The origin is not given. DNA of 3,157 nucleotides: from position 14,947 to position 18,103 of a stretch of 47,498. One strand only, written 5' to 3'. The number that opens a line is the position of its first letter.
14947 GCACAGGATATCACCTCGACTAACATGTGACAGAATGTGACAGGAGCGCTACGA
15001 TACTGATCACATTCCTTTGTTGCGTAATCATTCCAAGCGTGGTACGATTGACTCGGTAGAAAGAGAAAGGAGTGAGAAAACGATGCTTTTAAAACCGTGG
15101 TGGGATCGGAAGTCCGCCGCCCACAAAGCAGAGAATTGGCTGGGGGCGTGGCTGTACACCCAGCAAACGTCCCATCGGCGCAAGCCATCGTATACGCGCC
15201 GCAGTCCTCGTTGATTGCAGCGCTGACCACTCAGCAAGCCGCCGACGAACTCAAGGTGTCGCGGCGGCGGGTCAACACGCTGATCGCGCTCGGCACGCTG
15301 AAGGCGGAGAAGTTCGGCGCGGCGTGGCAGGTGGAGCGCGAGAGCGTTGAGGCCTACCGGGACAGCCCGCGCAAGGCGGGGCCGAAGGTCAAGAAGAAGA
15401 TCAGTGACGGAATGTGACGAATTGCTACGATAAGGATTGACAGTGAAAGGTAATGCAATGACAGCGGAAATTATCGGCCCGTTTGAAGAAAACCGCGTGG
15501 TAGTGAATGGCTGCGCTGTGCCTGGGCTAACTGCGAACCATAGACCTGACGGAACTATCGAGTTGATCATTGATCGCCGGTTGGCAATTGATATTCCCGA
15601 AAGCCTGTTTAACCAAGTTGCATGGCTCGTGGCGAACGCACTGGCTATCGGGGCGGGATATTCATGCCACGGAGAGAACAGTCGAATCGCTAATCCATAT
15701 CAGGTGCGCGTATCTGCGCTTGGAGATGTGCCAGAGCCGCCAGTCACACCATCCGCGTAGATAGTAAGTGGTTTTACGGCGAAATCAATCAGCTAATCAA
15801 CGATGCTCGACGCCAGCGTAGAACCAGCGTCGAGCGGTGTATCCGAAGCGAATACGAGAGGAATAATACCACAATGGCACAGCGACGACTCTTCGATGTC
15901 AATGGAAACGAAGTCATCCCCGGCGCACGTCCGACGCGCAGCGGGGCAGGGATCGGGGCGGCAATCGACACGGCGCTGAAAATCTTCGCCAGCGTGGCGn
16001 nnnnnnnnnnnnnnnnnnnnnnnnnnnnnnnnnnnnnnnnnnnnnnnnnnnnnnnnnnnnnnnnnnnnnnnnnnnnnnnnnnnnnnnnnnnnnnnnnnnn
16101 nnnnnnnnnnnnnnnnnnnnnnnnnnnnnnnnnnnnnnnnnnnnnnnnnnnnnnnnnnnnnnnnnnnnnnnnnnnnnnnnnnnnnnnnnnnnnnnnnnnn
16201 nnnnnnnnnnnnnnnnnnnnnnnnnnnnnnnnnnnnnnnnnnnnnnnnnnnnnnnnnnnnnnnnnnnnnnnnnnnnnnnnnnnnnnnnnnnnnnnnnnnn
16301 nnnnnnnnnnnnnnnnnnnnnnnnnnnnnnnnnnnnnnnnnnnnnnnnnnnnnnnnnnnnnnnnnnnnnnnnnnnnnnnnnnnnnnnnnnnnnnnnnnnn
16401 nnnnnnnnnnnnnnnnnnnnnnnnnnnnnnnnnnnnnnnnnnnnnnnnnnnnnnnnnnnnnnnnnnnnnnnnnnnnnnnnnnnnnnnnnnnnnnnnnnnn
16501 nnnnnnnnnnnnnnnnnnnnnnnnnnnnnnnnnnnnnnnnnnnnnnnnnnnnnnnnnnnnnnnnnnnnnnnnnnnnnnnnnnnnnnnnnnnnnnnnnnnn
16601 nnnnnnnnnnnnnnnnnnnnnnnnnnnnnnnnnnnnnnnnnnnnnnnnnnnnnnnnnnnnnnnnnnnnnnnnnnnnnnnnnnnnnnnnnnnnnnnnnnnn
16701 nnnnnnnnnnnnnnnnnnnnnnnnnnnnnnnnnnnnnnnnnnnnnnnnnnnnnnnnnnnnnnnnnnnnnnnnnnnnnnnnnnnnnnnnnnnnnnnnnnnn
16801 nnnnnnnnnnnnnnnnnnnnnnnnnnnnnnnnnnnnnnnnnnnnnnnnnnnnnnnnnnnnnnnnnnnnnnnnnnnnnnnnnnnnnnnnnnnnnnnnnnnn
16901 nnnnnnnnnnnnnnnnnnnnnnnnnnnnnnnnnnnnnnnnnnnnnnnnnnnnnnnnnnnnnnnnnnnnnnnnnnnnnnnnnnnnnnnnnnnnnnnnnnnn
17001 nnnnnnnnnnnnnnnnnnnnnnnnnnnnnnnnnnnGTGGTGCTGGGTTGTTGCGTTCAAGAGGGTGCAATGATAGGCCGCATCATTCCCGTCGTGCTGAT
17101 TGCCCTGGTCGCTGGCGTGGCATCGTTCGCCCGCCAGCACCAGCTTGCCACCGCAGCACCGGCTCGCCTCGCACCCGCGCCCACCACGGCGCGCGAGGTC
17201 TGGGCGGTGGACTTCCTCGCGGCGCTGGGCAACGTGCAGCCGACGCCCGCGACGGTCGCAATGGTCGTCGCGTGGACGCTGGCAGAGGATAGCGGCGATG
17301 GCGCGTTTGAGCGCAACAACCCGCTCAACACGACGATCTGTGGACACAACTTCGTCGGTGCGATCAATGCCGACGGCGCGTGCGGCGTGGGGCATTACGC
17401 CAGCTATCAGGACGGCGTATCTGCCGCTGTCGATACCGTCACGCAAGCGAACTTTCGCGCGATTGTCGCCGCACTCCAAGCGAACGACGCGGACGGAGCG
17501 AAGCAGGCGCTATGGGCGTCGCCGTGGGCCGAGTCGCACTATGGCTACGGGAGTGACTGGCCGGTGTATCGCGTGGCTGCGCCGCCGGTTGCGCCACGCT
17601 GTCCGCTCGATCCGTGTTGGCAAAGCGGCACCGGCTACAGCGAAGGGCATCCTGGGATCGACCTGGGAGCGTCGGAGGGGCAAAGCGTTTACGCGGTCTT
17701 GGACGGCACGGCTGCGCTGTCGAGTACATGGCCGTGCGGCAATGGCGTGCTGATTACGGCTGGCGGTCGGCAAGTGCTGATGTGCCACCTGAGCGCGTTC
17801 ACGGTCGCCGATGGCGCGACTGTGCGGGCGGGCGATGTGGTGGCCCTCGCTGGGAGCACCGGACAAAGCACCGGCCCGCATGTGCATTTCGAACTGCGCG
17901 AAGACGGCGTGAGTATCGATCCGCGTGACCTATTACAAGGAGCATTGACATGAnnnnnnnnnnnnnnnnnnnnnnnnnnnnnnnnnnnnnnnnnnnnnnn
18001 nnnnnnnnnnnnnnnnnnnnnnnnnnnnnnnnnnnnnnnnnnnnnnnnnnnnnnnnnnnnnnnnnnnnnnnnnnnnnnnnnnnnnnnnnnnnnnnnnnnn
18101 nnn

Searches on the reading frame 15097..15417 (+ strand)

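Call 12: search_protein_families(library=pfam, proteins=[window:15097-15417:+], max_evalue=0.01)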
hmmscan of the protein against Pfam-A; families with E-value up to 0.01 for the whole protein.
window:15097-15417:+ (106 aa): 1 family
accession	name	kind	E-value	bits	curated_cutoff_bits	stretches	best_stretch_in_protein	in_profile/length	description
PF12728.13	HTH_17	-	1.5e-08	35.2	27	1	43-89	2-48/51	Helix-turn-helix domain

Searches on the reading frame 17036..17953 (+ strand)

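Call 62: search_protein_families(library=pfam, proteins=[window:17036-17953:+], max_evalue=0.1)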
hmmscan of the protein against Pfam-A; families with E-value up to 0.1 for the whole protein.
window:17036-17953:+ (305 aa): 3 families
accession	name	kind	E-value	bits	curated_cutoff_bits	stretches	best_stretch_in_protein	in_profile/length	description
PF01551.29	Peptidase_M23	-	1e-22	80.5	28.7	1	204-296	2-96/96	Peptidase family M23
PF10935.13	DUF2637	-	0.0067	16.8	22.8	0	15-42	3-30/161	Protein of unknown function (DUF2637)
PF07729.17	FCD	-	0.089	13.6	24.3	0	132-160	92-120/125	FCD domain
